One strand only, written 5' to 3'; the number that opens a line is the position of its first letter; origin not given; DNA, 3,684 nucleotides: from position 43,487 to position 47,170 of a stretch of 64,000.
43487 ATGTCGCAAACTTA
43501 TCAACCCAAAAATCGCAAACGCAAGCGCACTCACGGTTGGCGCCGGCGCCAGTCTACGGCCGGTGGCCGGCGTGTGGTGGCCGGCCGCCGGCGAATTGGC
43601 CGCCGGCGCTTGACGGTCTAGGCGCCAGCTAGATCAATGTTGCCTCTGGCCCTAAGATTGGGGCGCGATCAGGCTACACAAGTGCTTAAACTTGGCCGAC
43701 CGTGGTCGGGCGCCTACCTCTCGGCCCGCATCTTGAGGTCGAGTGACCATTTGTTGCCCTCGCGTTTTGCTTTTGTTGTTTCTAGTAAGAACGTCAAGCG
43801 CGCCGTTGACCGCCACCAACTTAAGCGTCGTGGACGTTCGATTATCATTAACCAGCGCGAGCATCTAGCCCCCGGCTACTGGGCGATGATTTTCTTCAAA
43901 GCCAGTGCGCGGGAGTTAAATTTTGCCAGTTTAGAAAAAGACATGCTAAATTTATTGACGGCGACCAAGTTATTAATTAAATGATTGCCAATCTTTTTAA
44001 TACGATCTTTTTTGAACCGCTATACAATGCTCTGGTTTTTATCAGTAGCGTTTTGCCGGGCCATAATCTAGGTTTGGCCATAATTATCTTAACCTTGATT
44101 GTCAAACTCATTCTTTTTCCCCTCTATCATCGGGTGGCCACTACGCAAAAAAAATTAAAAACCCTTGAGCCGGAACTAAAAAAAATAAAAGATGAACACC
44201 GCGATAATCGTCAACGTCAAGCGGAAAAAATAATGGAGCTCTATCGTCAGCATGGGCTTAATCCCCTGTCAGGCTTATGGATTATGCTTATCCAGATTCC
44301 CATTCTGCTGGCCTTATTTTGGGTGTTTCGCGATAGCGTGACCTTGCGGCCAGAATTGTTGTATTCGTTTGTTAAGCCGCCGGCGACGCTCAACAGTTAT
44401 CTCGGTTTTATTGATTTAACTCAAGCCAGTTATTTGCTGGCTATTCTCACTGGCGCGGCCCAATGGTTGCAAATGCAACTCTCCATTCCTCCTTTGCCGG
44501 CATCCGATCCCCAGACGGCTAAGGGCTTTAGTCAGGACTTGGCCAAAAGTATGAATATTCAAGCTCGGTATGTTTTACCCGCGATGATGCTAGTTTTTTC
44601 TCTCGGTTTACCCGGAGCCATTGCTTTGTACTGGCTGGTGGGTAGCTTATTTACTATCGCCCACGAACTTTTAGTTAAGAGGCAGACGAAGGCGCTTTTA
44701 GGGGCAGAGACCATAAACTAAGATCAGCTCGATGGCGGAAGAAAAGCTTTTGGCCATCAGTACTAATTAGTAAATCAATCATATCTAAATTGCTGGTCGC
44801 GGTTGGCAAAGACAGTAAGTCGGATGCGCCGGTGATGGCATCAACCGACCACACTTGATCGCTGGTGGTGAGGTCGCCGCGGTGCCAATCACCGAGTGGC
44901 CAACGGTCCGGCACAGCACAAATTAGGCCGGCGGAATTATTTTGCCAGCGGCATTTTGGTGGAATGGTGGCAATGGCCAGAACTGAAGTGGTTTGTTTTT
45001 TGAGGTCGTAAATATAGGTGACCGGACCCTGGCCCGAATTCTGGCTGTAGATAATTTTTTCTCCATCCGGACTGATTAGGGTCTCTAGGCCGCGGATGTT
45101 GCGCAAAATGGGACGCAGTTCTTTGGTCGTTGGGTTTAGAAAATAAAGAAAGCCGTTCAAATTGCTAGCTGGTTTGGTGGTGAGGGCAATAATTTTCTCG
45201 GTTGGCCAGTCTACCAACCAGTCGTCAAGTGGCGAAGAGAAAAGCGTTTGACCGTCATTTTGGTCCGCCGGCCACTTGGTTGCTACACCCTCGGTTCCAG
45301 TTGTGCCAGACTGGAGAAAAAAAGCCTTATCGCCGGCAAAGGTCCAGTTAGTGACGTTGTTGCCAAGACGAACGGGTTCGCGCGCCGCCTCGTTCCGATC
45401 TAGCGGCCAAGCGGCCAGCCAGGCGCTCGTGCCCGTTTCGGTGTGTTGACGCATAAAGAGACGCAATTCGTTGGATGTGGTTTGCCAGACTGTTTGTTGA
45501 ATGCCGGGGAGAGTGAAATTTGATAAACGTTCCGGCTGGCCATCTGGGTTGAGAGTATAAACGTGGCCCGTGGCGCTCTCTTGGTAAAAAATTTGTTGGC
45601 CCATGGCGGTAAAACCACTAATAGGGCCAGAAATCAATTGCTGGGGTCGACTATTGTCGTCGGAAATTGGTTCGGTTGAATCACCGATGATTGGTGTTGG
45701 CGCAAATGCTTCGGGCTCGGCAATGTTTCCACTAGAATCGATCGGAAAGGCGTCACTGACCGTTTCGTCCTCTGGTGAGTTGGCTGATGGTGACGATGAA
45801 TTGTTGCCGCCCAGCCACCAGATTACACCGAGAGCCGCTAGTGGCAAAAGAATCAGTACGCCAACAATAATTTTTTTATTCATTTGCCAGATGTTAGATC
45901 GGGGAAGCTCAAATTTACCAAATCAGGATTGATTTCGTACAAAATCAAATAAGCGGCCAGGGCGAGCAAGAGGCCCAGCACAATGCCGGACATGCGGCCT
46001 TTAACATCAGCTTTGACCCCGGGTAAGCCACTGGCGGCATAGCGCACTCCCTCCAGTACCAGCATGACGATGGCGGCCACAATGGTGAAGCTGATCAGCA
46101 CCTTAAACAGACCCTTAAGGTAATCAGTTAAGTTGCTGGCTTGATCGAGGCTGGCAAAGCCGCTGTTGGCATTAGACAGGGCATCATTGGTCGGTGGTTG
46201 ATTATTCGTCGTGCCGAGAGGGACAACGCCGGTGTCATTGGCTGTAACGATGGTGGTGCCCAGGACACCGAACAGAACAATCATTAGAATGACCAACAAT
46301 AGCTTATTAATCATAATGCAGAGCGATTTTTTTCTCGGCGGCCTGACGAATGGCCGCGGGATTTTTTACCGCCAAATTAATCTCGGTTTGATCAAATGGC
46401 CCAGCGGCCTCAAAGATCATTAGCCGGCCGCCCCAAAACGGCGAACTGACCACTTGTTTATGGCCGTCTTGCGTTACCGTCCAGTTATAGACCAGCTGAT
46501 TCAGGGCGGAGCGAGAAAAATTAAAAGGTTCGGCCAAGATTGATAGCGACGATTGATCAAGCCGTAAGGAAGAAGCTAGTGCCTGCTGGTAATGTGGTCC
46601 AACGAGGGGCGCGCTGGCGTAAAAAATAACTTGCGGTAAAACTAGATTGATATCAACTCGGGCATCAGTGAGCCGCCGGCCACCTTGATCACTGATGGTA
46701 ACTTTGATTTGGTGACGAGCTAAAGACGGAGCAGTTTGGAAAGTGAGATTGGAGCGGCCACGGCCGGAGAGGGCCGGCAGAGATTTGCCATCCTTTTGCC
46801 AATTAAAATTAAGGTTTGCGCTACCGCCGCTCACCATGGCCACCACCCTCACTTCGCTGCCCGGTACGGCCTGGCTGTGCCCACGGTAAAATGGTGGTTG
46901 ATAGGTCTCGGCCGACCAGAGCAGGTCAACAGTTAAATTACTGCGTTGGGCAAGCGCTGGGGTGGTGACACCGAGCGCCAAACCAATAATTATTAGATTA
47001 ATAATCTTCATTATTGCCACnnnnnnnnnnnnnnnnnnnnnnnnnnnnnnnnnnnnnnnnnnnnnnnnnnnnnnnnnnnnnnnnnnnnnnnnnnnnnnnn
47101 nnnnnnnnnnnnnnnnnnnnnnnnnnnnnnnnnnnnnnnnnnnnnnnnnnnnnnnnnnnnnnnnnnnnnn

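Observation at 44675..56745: Minimal Gram-positive-type T4SS-like gene cluster directly next to the dnaA-rpmH-rnpA-yidC origin region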

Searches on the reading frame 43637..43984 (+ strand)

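Call 5: search_protein_families(library=pfam, proteins=[window:43637-43984:+], max_evalue=0.1)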
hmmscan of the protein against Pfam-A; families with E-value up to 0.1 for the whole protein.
window:43637-43984:+ (115 aa): 2 families
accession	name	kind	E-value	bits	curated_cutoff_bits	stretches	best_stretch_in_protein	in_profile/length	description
PF00825.24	Ribonuclease_P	-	6.5e-15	55.5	22.3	1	14-109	14-107/109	Ribonuclease P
PF22212.1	CPV_RdRP_pol_dom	-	0.089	11.9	27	1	46-101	118-173/369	CPV, RNA-directed RNA polymerase, central polymerase domain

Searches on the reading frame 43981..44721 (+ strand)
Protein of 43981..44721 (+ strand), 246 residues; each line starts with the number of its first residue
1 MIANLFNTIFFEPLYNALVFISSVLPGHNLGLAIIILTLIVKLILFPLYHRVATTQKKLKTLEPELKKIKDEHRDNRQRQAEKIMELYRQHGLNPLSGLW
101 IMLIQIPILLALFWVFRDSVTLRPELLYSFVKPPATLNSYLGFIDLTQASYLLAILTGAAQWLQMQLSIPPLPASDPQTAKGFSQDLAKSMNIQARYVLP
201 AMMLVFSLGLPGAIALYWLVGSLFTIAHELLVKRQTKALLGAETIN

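Call 5: search_protein_families(library=pfam, proteins=[window:43981-44721:+], max_evalue=0.1)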
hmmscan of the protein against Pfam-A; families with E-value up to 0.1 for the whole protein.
window:43981-44721:+ (246 aa): 4 families
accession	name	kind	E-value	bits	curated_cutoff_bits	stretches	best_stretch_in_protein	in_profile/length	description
PF02096.25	60KD_IMP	-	1.7e-44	152.1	35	1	31-234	2-163/163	60Kd inner membrane protein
PF09406.16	DUF2004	-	0.026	15.3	27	1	49-91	50-93/122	Protein of unknown function (DUF2004)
PF05961.16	Chordopox_A13L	-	0.028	15.1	24.1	1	34-76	8-53/69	Chordopoxvirus A13L protein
PF07960.16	CBP4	-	0.091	13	28.8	0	53-90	30-67/131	CBP4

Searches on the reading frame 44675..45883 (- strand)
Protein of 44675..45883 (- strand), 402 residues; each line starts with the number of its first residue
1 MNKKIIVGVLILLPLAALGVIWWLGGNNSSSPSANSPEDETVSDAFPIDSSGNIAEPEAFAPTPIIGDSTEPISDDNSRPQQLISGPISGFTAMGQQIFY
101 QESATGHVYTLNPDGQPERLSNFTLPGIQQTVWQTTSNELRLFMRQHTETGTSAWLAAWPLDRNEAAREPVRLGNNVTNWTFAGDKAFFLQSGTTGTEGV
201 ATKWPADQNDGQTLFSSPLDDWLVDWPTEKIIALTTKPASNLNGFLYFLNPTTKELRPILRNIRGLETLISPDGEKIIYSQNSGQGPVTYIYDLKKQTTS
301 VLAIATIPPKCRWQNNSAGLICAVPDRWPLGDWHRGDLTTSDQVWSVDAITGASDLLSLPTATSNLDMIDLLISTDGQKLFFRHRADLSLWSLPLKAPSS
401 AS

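Call 4: search_protein_families(library=pfam, proteins=[window:44675-45883:-], max_evalue=0.1)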
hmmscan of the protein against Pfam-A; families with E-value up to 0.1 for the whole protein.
window:44675-45883:- (402 aa): 0 families

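Call 27: search_protein_families(library=ncbifam, proteins=[window:44675-45883:-], max_evalue=0.1)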
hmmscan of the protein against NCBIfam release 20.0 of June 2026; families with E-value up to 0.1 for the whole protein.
window:44675-45883:- (402 aa): 0 families

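Call 44: search_solved_structures(query=A2, max_evalue=10)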
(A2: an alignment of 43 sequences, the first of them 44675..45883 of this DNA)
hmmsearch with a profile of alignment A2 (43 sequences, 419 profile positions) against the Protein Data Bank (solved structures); distinct sequences matched with E-value up to 10: 21.
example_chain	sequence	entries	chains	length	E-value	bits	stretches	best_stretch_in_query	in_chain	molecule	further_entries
7mx5_A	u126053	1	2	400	0.0002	23.8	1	214-318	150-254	Tol-Pal system protein TolB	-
6tji_A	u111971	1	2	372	0.00022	23.6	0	107-128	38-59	Cake10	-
6tjh_A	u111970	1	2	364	0.00023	23.6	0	107-128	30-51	Cake9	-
6tjg_A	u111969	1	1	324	0.00074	21.9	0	107-128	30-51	Cake8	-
6pnv_A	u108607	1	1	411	0.0042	19.5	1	196-318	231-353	Tol-Pal system protein TolB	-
4r40_A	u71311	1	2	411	0.011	18.1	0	196-317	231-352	Protein TolB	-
4pwz_A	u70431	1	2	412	0.011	18.1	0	196-317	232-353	Protein TolB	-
6tjf_A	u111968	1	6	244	0.013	17.8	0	107-128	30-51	Cake6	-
2w8b_A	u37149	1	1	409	0.06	15.7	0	196-318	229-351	PROTEIN TOLB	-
6tje_A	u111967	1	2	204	0.065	15.5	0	107-128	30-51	Cake5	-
1crz_A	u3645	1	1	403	0.075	15.3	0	196-318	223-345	TOLB PROTEIN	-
2w8b_B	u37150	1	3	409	0.08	15.2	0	196-318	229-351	PROTEIN TOLB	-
2hqs_A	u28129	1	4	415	0.086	15.1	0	196-318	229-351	Protein tolB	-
4jml_A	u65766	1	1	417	0.093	15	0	196-318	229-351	Protein TolB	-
7nst_E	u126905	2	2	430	0.11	14.8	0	196-318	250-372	Tol-Pal system protein TolB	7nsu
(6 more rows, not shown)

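Call 45: search_protein_families(library=pfam, alignment_id=A2, max_evalue=0.01)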
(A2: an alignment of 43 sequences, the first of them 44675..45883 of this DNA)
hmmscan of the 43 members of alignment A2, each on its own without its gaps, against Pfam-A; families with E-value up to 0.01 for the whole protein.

A. member 1, window:44675-45883:- (402 aa): 0 families

B. families by the number of members that match (of 43 scanned): 3 families
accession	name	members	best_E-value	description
PF07676.18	PD40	2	0.0017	WD40-like Beta Propeller Repeat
PF00930.27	DPPIV_N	1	0.00054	Dipeptidyl peptidase IV (DPP IV) N-terminal region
PF21827.1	New_glue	1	0.0083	New glue protein family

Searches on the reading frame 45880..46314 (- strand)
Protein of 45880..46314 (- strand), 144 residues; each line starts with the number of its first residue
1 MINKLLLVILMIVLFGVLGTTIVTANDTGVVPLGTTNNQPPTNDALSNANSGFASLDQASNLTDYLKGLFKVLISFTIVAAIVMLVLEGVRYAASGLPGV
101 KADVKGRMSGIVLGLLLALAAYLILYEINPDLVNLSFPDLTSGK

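Call 4: search_protein_families(library=pfam, proteins=[window:45880-46314:-], max_evalue=0.1)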
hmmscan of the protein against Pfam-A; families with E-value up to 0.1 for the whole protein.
window:45880-46314:- (144 aa): 1 family
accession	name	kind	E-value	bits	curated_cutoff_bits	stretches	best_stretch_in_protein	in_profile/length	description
PF18895.5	T4SS_pilin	-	6.2e-05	23.4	26.6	1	63-125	9-68/71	Type IV secretion system pilin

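Call 27: search_protein_families(library=ncbifam, proteins=[window:45880-46314:-], max_evalue=0.1)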
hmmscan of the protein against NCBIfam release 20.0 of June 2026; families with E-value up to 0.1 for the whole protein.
window:45880-46314:- (144 aa): 0 families

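Call 62: search_protein_families(library=pfam, alignment_id=A3, max_evalue=0.01)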
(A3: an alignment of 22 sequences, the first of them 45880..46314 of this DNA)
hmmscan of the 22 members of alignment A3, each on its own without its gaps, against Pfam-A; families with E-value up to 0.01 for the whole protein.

A. member 1, window:45880-46314:- (144 aa): 1 family
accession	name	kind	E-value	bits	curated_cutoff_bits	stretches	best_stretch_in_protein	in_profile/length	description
PF18895.5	T4SS_pilin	-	6.2e-05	23.4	26.6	1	63-125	9-68/71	Type IV secretion system pilin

B. families by the number of members that match (of 22 scanned): 11 families
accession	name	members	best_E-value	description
PF18895.5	T4SS_pilin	20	1.1e-10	Type IV secretion system pilin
PF04956.18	TrbC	4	8.3e-07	TrbC/VIRB2 pilin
PF00520.37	Ion_trans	1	0.00049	Ion transport protein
PF12420.13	DUF3671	1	0.002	Fam-L, Fam-M like protein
PF17770.6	RNase_J_C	1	0.0024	Ribonuclease J C-terminal domain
PF23396.1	DUF7103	1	0.0026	Family of unknown function (DUF7103)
PF04306.18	DUF456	1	0.0048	Protein of unknown function (DUF456)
PF12811.12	BaxI_1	1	0.0052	Bax inhibitor 1 like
PF11139.14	SfLAP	1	0.0053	Sap, sulfolipid-1-addressing protein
PF25231.1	DUF7847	1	0.0075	Domain of unknown function (DUF7847)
PF06686.16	SpoIIIAC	1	0.009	Stage III sporulation protein AC/AD protein family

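Call 63: search_solved_structures(query=A3, max_evalue=10)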
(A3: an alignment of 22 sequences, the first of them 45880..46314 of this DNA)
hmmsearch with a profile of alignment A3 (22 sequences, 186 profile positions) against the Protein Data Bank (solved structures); distinct sequences matched with E-value up to 10: 1.
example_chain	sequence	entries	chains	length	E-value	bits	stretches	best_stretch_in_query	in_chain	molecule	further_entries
5gko_A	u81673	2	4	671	2.1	11.4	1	33-101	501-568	Macrolide export ATP-binding/permease protein MacB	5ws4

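Call 97: predict_structure(protein=window:45880-46314:-)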
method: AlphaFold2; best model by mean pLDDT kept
length: 144 residues; sequences in the alignment: 1
mean_pLDDT: 63.2   pTM: 0.32
mean pLDDT of the five models: 63.2, 60.9, 58.9, 56.6, 54.6
residues with pLDDT >= 90: 0; 70-90: 57; 50-70: 59; < 50: 28
segments of 3 or more residues with pLDDT < 50: 29-32, 34-41, 45-50, 55-59
pLDDT, mean of each block of 10 residues (from residue 1): 67 75 56 44 49 48 67 75 76 59 61 77 73 61 54
secondary structure, 60 per line:
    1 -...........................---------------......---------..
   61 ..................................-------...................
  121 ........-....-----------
elements in order: H2-28 H44-49 H59-94 H102-128 H130-133

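Call 100: fold_search(model_id=the predicted structure, library=pdb)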
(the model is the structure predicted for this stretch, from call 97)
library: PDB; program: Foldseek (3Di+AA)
matches with E <= 10: 0; with E <= 0.001: 0
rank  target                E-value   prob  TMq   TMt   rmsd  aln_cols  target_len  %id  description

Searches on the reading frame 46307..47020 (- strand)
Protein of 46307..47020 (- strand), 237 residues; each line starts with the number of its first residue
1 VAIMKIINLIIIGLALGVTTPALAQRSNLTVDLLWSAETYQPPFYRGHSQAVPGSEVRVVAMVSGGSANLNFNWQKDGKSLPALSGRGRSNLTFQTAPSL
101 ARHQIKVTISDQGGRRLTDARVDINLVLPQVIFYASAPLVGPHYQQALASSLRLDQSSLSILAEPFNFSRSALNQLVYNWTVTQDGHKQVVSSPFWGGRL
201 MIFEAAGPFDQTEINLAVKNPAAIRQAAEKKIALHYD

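Call 4: search_protein_families(library=pfam, proteins=[window:46307-47020:-], max_evalue=0.1)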
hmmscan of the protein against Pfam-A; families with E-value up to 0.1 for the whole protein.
window:46307-47020:- (237 aa): 0 families

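Call 27: search_protein_families(library=ncbifam, proteins=[window:46307-47020:-], max_evalue=0.1)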
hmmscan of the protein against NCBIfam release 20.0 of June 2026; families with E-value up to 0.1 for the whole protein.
window:46307-47020:- (237 aa): 0 families

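Call 36: find_homologous_proteins(query=window:46307-47020:-, max_evalue=0.00001)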
Query window:46307-47020:- (237 aa): 1 proteins with E <= 0.00001 among 897 candidates.
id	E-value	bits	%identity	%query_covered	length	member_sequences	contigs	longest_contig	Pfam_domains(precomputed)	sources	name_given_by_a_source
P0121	1.4e-149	514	100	99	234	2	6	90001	-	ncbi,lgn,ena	ncbi:MAG: hypothetical protein AAB468_00790 [Patescibacteria group bacterium]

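Call 43: search_solved_structures(query=A1, max_evalue=10)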
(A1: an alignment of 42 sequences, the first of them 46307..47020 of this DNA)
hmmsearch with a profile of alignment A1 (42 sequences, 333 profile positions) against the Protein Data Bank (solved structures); distinct sequences matched with E-value up to 10: 8.
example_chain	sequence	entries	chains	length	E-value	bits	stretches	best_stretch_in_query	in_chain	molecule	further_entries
3shs_A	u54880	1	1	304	4.3e-05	25.9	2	139-221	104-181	Hoc head outer capsid protein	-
6lir_B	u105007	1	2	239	0.017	17.3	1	35-93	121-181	TCR beta chain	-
2phz_A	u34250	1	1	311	0.027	16.7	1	152-234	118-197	Iron-uptake system-binding protein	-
5lxk_A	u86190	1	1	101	0.067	15.4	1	166-224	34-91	Decoration protein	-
8zvi_a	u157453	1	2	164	0.24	13.6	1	166-224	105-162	Decoration protein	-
9yie_K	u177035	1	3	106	1.5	10.9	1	43-69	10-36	NN39-25 Fab light chain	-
1zld_A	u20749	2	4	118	1.5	10.9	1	33-98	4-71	Ptr necrosis toxin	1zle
4u7m_A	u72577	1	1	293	1.6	10.9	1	261-303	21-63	Leucine-rich repeats and immunoglobulin-like domains protein 1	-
